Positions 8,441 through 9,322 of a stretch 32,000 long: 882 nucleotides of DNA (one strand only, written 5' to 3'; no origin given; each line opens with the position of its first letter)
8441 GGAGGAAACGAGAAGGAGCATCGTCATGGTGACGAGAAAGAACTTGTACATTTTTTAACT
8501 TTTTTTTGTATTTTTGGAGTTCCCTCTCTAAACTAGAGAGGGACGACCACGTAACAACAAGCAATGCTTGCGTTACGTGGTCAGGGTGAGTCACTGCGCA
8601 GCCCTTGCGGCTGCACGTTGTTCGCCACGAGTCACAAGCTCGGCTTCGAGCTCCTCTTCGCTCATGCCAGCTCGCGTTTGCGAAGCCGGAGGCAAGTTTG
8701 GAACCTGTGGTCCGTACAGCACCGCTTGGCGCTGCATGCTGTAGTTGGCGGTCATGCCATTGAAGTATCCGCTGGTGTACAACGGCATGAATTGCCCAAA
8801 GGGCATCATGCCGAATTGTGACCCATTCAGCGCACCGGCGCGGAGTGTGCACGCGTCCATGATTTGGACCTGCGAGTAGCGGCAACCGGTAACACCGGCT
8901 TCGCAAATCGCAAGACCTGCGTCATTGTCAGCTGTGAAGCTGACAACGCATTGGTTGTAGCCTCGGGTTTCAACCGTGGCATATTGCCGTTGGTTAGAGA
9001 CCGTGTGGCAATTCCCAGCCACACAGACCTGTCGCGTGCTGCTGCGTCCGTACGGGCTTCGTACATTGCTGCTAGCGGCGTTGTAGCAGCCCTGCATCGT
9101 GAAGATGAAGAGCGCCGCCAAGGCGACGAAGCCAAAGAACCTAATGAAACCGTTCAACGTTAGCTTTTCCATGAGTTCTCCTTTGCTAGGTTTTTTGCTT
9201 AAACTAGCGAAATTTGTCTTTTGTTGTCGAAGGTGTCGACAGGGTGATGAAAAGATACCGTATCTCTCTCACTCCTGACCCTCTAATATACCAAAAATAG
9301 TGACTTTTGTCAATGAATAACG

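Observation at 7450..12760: A 5.3-kb GC-rich island of secreted and cell-wall-active genes lies directly beside the pilin array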

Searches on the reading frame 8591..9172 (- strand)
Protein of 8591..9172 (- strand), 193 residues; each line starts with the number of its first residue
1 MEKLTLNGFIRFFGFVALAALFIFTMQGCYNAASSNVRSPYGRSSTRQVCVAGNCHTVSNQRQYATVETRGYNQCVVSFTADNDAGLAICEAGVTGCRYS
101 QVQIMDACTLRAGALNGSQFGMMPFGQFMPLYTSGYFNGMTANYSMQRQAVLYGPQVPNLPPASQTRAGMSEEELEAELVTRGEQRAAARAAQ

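Call 6: search_protein_families(library=pfam, proteins=[window:8591-9172:-], max_evalue=0.01)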
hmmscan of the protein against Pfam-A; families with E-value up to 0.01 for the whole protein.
window:8591-9172:- (193 aa): 0 families

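Call 12: find_encoding_contigs(protein=window:8591-9172:-, flank=10000, max_places=10)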
Protein window:8591-9172:- (193 aa): 5 contigs read that carry it; 5 places shown.
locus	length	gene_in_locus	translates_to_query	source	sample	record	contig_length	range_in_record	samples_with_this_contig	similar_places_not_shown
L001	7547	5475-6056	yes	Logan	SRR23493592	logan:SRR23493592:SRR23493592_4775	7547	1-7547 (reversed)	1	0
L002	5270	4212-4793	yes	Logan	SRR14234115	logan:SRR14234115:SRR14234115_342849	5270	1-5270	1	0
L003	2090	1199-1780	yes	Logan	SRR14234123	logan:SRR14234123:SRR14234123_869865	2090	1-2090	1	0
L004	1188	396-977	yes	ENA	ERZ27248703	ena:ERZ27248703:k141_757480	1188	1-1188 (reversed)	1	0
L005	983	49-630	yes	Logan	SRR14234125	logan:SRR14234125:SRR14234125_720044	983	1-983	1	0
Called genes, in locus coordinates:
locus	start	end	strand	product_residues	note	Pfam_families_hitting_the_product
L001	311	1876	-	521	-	-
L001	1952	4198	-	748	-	PF01464:SLT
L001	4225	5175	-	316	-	PF01476:LysM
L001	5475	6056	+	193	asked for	-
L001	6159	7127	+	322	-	-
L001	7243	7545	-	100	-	?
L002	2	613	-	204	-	?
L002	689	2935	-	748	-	PF01464:SLT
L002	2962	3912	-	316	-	PF01476:LysM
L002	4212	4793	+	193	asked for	-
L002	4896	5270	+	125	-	?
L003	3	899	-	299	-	?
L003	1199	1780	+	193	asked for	-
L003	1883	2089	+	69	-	?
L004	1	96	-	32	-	?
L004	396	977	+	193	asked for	-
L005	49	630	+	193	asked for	-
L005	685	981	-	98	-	?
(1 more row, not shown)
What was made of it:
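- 8591..9172 (-): Gene for a 193-aa Cys-rich lipoprotein. It has a signal peptide and an invariant QGC lipobox-like cysteine. The ORF is intact in the window, and the identical protein occurs on five independent contigs (call 12).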

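Call 16: find_homologous_proteins(query=L001:1952-4198:-, max_evalue=0.001)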
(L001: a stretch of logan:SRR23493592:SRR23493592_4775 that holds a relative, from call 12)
Query L001:1952-4198:- (748 aa): 2 proteins with E <= 0.001 among 8000 candidates.
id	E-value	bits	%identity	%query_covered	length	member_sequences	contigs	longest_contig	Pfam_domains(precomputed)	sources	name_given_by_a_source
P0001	0.0e+0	1685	100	100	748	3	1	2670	PF01464.26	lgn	-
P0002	0.0e+0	1525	90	99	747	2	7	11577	PF01464.26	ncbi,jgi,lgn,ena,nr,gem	ncbi:MAG: lytic transglycosylase domain-containing protein [Candidatus Magasanikbacteria bacterium]|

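Call 17: find_encoding_contigs(protein=P0002, flank=10000, max_places=10)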
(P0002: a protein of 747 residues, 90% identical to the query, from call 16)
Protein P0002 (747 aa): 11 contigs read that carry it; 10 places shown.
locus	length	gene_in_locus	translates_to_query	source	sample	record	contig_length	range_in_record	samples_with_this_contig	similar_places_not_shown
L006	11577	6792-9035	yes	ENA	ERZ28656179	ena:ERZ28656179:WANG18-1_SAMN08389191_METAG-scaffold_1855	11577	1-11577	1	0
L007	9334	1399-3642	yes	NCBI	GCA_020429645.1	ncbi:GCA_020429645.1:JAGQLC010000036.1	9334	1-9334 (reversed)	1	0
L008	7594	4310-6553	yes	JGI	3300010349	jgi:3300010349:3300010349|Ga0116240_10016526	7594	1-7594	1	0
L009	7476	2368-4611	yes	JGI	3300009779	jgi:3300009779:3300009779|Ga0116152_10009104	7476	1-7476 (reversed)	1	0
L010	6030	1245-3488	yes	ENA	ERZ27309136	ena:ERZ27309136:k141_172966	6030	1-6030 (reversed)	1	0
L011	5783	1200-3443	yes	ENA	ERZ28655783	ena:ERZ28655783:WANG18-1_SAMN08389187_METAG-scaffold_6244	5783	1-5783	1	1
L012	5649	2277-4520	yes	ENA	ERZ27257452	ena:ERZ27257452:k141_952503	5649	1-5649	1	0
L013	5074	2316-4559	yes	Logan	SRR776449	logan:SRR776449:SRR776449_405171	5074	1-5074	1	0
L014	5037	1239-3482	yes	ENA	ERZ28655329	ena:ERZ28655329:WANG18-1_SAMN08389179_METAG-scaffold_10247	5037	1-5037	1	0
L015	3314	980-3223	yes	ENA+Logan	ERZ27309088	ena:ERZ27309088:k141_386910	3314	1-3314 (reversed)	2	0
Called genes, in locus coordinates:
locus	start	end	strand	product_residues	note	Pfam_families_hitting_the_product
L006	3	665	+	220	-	?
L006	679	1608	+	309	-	PF18895:T4SS_pilin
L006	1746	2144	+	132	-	PF18895:T4SS_pilin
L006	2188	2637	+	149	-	PF18895:T4SS_pilin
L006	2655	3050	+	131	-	PF18895:T4SS_pilin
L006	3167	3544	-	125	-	-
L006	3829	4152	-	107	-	-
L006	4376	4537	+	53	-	-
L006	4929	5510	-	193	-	-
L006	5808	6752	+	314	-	-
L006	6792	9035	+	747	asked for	PF01464:SLT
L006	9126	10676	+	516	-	-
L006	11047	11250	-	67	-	-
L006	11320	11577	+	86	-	?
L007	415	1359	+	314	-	-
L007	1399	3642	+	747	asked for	PF01464:SLT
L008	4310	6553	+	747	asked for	PF01464:SLT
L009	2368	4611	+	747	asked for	PF01464:SLT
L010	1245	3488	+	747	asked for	PF01464:SLT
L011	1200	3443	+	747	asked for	PF01464:SLT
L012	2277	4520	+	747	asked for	PF01464:SLT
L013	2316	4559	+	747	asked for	PF01464:SLT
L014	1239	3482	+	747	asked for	PF01464:SLT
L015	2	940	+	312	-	?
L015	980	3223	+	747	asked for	PF01464:SLT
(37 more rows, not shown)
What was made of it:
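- Contigs L006-L015, from 'Candidatus Magasanikbacteria' GCA_020429645.1 and others, show the same order (call 17).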

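Call 22: search_protein_families(library=phrogs, proteins=[L001:1952-4198:-, L001:4225-5175:-, L001:5475-6056:+, L001:6159-7127:+, L001:311-1876:-], max_evalue=0.1)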
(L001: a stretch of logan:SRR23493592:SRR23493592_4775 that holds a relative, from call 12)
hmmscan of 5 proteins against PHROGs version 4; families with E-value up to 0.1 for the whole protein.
L001:1952-4198:- (748 aa): 21 families
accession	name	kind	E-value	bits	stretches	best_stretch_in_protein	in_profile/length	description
phrog_2013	-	tail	4.4e-29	102.7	1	540-694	453-609/657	lytic tail protein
phrog_669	-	lysis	2.1e-20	72.8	1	569-687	922-1063/1946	endolysin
phrog_13449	-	other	8.5e-20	72.3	1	566-688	8-130/269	transglycosylase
phrog_342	-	head and packaging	1.2e-19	70.9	1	561-678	11-140/1235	internal virion protein with endolysin domain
phrog_14342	-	tail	1.4e-18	68.5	1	562-659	138-235/272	lytic tail fiber protein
phrog_12507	-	other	1.7e-14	55.4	1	568-663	13-110/260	transglycosylase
phrog_28504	-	tail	8.9e-12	45.5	1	562-659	230-328/597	lytic tail fiber protein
phrog_32437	-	unknown function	8.3e-10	39.9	1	573-661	80-173/205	-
phrog_28014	-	unknown function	2.2e-09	38.3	1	569-641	38-109/224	-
phrog_4067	-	other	6e-08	32.5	1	566-644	671-761/980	transglycosylase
phrog_28981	-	other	6.9e-08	33.4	1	565-673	91-201/210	transglycosylase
phrog_21143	-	tail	1.2e-07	31.5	1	565-659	4-100/576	lytic tail fiber protein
phrog_3201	-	tail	3.5e-06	25.9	1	565-644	2021-2112/2408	tail fiber protein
phrog_19349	-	unknown function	2e-05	25.5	1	569-661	74-170/204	-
phrog_19890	-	unknown function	2.3e-05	24.9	1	572-681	117-239/248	-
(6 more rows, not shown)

L001:4225-5175:- (316 aa): 7 families
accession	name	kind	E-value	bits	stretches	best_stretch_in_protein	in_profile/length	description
phrog_7348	-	lysis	3.2e-06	25.3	1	126-306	2005-2163/2564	endolysin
phrog_2742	-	lysis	0.00022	21.8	1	243-293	261-311/318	endolysin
phrog_291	-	lysis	0.00022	21.1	1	213-308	405-490/509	endolysin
phrog_4602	-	other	0.0047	17.9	1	250-293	37-80/220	transglycosylase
phrog_13475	-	unknown function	0.033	15.6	0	206-280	25-99/123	-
phrog_8272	-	tail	0.061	14.7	0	249-265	39-56/93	tail protein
phrog_1274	-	lysis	0.07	14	0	243-290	19-66/70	lysM motif protein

L001:5475-6056:+ (193 aa): 0 families

L001:6159-7127:+ (322 aa): 0 families

L001:311-1876:- (521 aa): 0 families

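Call 23: search_protein_families(library=ncbifam, proteins=[L001:1952-4198:-, L001:4225-5175:-, L001:5475-6056:+, L001:6159-7127:+, L001:311-1876:-], max_evalue=0.1)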
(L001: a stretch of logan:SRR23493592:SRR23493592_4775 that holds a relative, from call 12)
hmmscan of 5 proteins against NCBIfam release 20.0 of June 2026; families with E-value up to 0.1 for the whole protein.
L001:1952-4198:- (748 aa): 6 families
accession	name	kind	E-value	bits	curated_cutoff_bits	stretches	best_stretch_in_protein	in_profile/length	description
NF047373.1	BB0259_flg_lyt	exception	9.6e-19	67.6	234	1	562-659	545-648/705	flagellar assembly lytic transglycosylase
NF008112.0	PRK10859.1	equivalog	2.4e-11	42.8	354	1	567-659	292-388/483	membrane-bound lytic murein transglycosylase MltF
NF008670.0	PRK11671.1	equivalog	3.7e-07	29.6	375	1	565-636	192-274/359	membrane-bound lytic murein transglycosylase MltC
NF011856.0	PRK15328.1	equivalog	2.9e-06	26.9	208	1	567-686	20-148/160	type III secretion system invasion protein IagB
NF008631.0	PRK11619.1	equivalog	3.2e-05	22.5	536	1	563-658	477-582/644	murein transglycosylase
NF012014.0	PRK15470.1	equivalog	0.00073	19.2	233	1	568-614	42-88/203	membrane-bound lytic murein transglycosylase EmtA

L001:4225-5175:- (316 aa): 6 families
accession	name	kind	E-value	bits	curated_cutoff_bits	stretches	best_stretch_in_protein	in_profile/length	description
NF008050.0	PRK10783.1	equivalog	0.0001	20.8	508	1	248-296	344-391/457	murein transglycosylase D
NF047755.1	LIC_10271_M23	exception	0.00052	19.8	180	1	247-296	24-73/207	LIC_10271 family cell wall hydrolase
TIGR02899.1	spore_safA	subfamily_domain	0.0049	16.8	67.85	1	252-276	1-25/44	SafA/ExsA family spore coat assembly protein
NF008652.0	PRK11649.1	equivalog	0.012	14.3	341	1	231-276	80-124/439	murein DD-endopeptidase MepM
NF050804.1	CellDivDipMCaul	equivalog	0.017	14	900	1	246-295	183-232/634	cell division endopeptidase DipM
TIGR02907.1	spore_VI_D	equivalog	0.063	12.8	169.85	1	250-279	302-331/344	stage VI sporulation protein D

L001:5475-6056:+ (193 aa): 0 families

L001:6159-7127:+ (322 aa): 0 families

L001:311-1876:- (521 aa): 0 families

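Call 24: search_protein_families(library=pfam, proteins=[L001:1952-4198:-, L001:4225-5175:-, L001:5475-6056:+, L001:6159-7127:+, L001:311-1876:-], max_evalue=5)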
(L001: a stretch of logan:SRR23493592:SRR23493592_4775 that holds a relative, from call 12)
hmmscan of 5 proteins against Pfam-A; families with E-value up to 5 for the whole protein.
L001:1952-4198:- (748 aa): 1 family
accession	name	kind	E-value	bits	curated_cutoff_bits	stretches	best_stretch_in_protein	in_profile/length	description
PF01464.25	SLT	-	9.3e-23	80.5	21.3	1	569-669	3-109/117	Transglycosylase SLT domain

L001:4225-5175:- (316 aa): 6 families
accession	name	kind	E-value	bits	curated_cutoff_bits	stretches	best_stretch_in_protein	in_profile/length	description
PF01476.26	LysM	-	3.4e-09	36.9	20.9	1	250-292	1-42/43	LysM domain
PF23473.1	LysM3_LYK4_5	-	0.00021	21.7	29.3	1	249-280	4-35/48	LYK4/5 LysM3 domain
PF23577.1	LysM_RLK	-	0.051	14.1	27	1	250-276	3-29/44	LysM domain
PF25437.1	BRWD1_N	-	0.077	13.7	27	1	179-213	14-48/90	BRWD1-like, N-terminal domain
PF25239.1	WHD_CHMP7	-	0.11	13.1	27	1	166-195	28-57/74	Charged multivesicular body protein 7, winged helix domain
PF00392.27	GntR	-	0.18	11.9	27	0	245-273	11-42/64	Bacterial regulatory proteins, gntR family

L001:5475-6056:+ (193 aa): 2 families
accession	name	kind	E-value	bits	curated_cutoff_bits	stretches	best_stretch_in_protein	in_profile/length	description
PF09887.15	DUF2114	-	0.091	11.7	25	1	121-188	122-189/449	Uncharacterized protein conserved in archaea (DUF2114)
PF01822.24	WSC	-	1.2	9.9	27.8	1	27-85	2-60/82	WSC domain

L001:6159-7127:+ (322 aa): 0 families

L001:311-1876:- (521 aa): 0 families
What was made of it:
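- On Family-1 lytic transglycosylase (Pfam SLT, PF01464): 80.5 bits on the intact protein (call 24).
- On LysM peptidoglycan-binding protein: 36.9 bits on the intact 316-aa protein, residues 250-292 (call 24).
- The polytopic domain has no detectable similarity to VirB6/TrbL in Pfam even at E <= 5 (call 24).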

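Call 27: find_homologous_proteins(query=L001:4225-5175:-, max_evalue=0.001)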
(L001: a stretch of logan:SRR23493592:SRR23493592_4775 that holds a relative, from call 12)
Query L001:4225-5175:- (316 aa): 2 proteins with E <= 0.001 among 4242 candidates.
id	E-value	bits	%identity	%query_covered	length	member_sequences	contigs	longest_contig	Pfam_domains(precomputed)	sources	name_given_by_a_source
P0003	1.9e-138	479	71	100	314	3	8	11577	-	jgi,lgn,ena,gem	-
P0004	5.1e-95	336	99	51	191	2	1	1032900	-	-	-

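Call 44: find_related_loci(query=A1, collection=genome_contigs, flank=10000)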
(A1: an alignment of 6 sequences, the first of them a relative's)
Query A1 (521 aa) in genome_contigs; peptide patterns used: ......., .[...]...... (x = any residue, [..] = any of these).
167 stretches matched a pattern; 26 encode a relative of the query (tblastn E <= 1e-3); 26 distinct loci.
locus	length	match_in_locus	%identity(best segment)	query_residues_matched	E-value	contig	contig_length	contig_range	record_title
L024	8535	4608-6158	62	4-520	0e+0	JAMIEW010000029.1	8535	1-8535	MAG: bacterium isolate UR_AS_metabat.104 k201_644040, whole genome shotgun sequence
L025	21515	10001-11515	39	19-521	2e-110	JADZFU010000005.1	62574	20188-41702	MAG: Candidatus Uhrbacteria bacterium isolate SJ877 c_000000680513, whole genome shotgun sequence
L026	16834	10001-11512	39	19-520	2e-102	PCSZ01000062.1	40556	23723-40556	MAG: Candidatus Uhrbacteria bacterium CG22_combo_CG10-13_8_21_14_all_47_17 CG22_scaffold_1771_c, whole genome shotgun se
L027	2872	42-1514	38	28-520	5e-97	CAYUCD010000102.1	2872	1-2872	MAG TPA_asm: uncultured Gammaproteobacteria bacterium isolate SRP302447_co3_92 genome assembly, contig: NODE_116456_leng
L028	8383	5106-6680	37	28-520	6e-86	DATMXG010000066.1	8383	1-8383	MAG TPA_asm: Candidatus Methylomirabilis sp. isolate SMAG_U13114 k141_96367, whole genome shotgun sequence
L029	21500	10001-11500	32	30-520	2e-74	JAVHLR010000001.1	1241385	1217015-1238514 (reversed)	MAG: Patescibacteria group bacterium isolate Ess09-17 NODE_1_length_1241385_cov_18.045301, whole genome shotgun sequence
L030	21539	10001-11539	34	15-520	5e-74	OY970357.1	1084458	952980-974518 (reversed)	MAG: Candidatus Uhrbacteria bacterium isolate MFD02416.bin.c.4 genome assembly, chromosome: 1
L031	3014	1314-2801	35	21-520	2e-69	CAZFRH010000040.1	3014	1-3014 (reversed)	MAG TPA_asm: uncultured Gammaproteobacteria bacterium isolate binchicken_co128_233 genome assembly, contig: NODE_37850_l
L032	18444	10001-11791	30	9-521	3e-65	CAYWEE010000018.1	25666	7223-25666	MAG TPA_asm: uncultured Gammaproteobacteria bacterium isolate SRP278252_co2_287 genome assembly, contig: NODE_3796_lengt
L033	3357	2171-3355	36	28-426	1e-53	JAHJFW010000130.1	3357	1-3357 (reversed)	MAG: Patescibacteria group bacterium isolate Modern_marine_glass_biofilm.mb.46 Modern_marine_glas.mb.46_k141_1184741, wh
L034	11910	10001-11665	28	23-518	5e-52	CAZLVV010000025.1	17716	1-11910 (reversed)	MAG TPA_asm: uncultured Gammaproteobacteria bacterium isolate binchicken_co246_359 genome assembly, contig: NODE_4055_le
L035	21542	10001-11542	26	3-520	9e-52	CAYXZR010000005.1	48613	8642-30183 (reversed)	MAG TPA_asm: uncultured Gammaproteobacteria bacterium isolate SRP334346_co1_99 genome assembly, contig: NODE_797_length_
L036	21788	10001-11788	27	9-521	2e-49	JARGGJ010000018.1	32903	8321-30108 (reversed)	MAG: Patescibacteria group bacterium isolate C14-29 NODE_18_length_32903_cov_8.302870, whole genome shotgun sequence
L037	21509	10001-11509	28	14-520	5e-49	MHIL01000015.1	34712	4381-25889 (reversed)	MAG: Candidatus Buchananbacteria bacterium RIFCSPHIGHO2_02_FULL_56_16 rifcsphigho2_02_scaffold_2138, whole genome shotgu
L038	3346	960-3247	26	6-520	7e-42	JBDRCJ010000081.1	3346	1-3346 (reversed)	MAG: Patescibacteria group bacterium isolate MEGAHIT-group-1.177 k141_12705763, whole genome shotgun sequence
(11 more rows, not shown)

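Call 58: predict_structure(alignment_id=A3)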
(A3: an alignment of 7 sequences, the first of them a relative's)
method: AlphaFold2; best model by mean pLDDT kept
length: 748 residues; sequences in the alignment: 7
mean_pLDDT: 56.7   pTM: 0.36
mean pLDDT of the five models: 56.7, 56.1, 54.3, 51.9, 51.0
residues with pLDDT >= 90: 34; 70-90: 174; 50-70: 231; < 50: 309
segments of 3 or more residues with pLDDT < 50: 1-46, 176-178, 218-235, 237-240, 242-251, 283-286, 339-382, 384-404, 406-410, 427-460, 472-486, 504-557, 686-724
pLDDT, mean of each block of 10 residues (from residue 1): 41 36 34 35 48 64 71 76 67 78 83 72 57 59 56 73 75 54 65 72 62 50 46 45 45 61 65 59 52 67 72 72 64 55 36 29 34 42 46 40 47 51 49 39 45 38 54 39 44 56 50 32 26 26 29 46 85 92 90 71 75 82 88 93 87 80 75 83 53 29 25 29 56 68 65
secondary structure, 60 per line:
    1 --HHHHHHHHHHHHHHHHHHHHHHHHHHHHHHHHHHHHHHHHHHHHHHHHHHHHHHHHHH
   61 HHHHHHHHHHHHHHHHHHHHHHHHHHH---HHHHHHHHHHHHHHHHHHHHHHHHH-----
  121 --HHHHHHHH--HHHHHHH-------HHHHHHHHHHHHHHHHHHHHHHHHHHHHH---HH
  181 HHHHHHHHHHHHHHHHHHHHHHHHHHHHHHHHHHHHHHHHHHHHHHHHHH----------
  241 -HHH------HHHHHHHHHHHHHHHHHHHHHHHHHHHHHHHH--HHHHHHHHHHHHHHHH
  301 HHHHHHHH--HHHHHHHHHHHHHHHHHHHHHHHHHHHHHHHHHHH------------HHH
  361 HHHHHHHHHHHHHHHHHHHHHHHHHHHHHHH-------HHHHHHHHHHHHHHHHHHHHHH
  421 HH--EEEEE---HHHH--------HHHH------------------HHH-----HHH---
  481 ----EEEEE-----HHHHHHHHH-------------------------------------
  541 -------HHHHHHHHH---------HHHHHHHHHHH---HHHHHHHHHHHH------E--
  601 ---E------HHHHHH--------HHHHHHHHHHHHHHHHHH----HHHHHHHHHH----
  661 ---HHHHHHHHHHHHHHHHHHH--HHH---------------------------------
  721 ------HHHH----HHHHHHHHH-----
elements in order (helices of 4 or more, strands of 3 or more residues): H3-87 H91-115 H123-130 H133-139 H147-175 H179-230 H251-282 H285-308 H311-345 H358-391 H399-422 E425-429 H433-436 H445-448 E485-489 H495-503 H548-556 H566-576 H580-591 H611-616 H625-642 H647-656 H664-682 H727-730 H735-743
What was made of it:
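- Tried and rejected: Only the SLT domain was confident, so no fold search was run on it (call 58).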
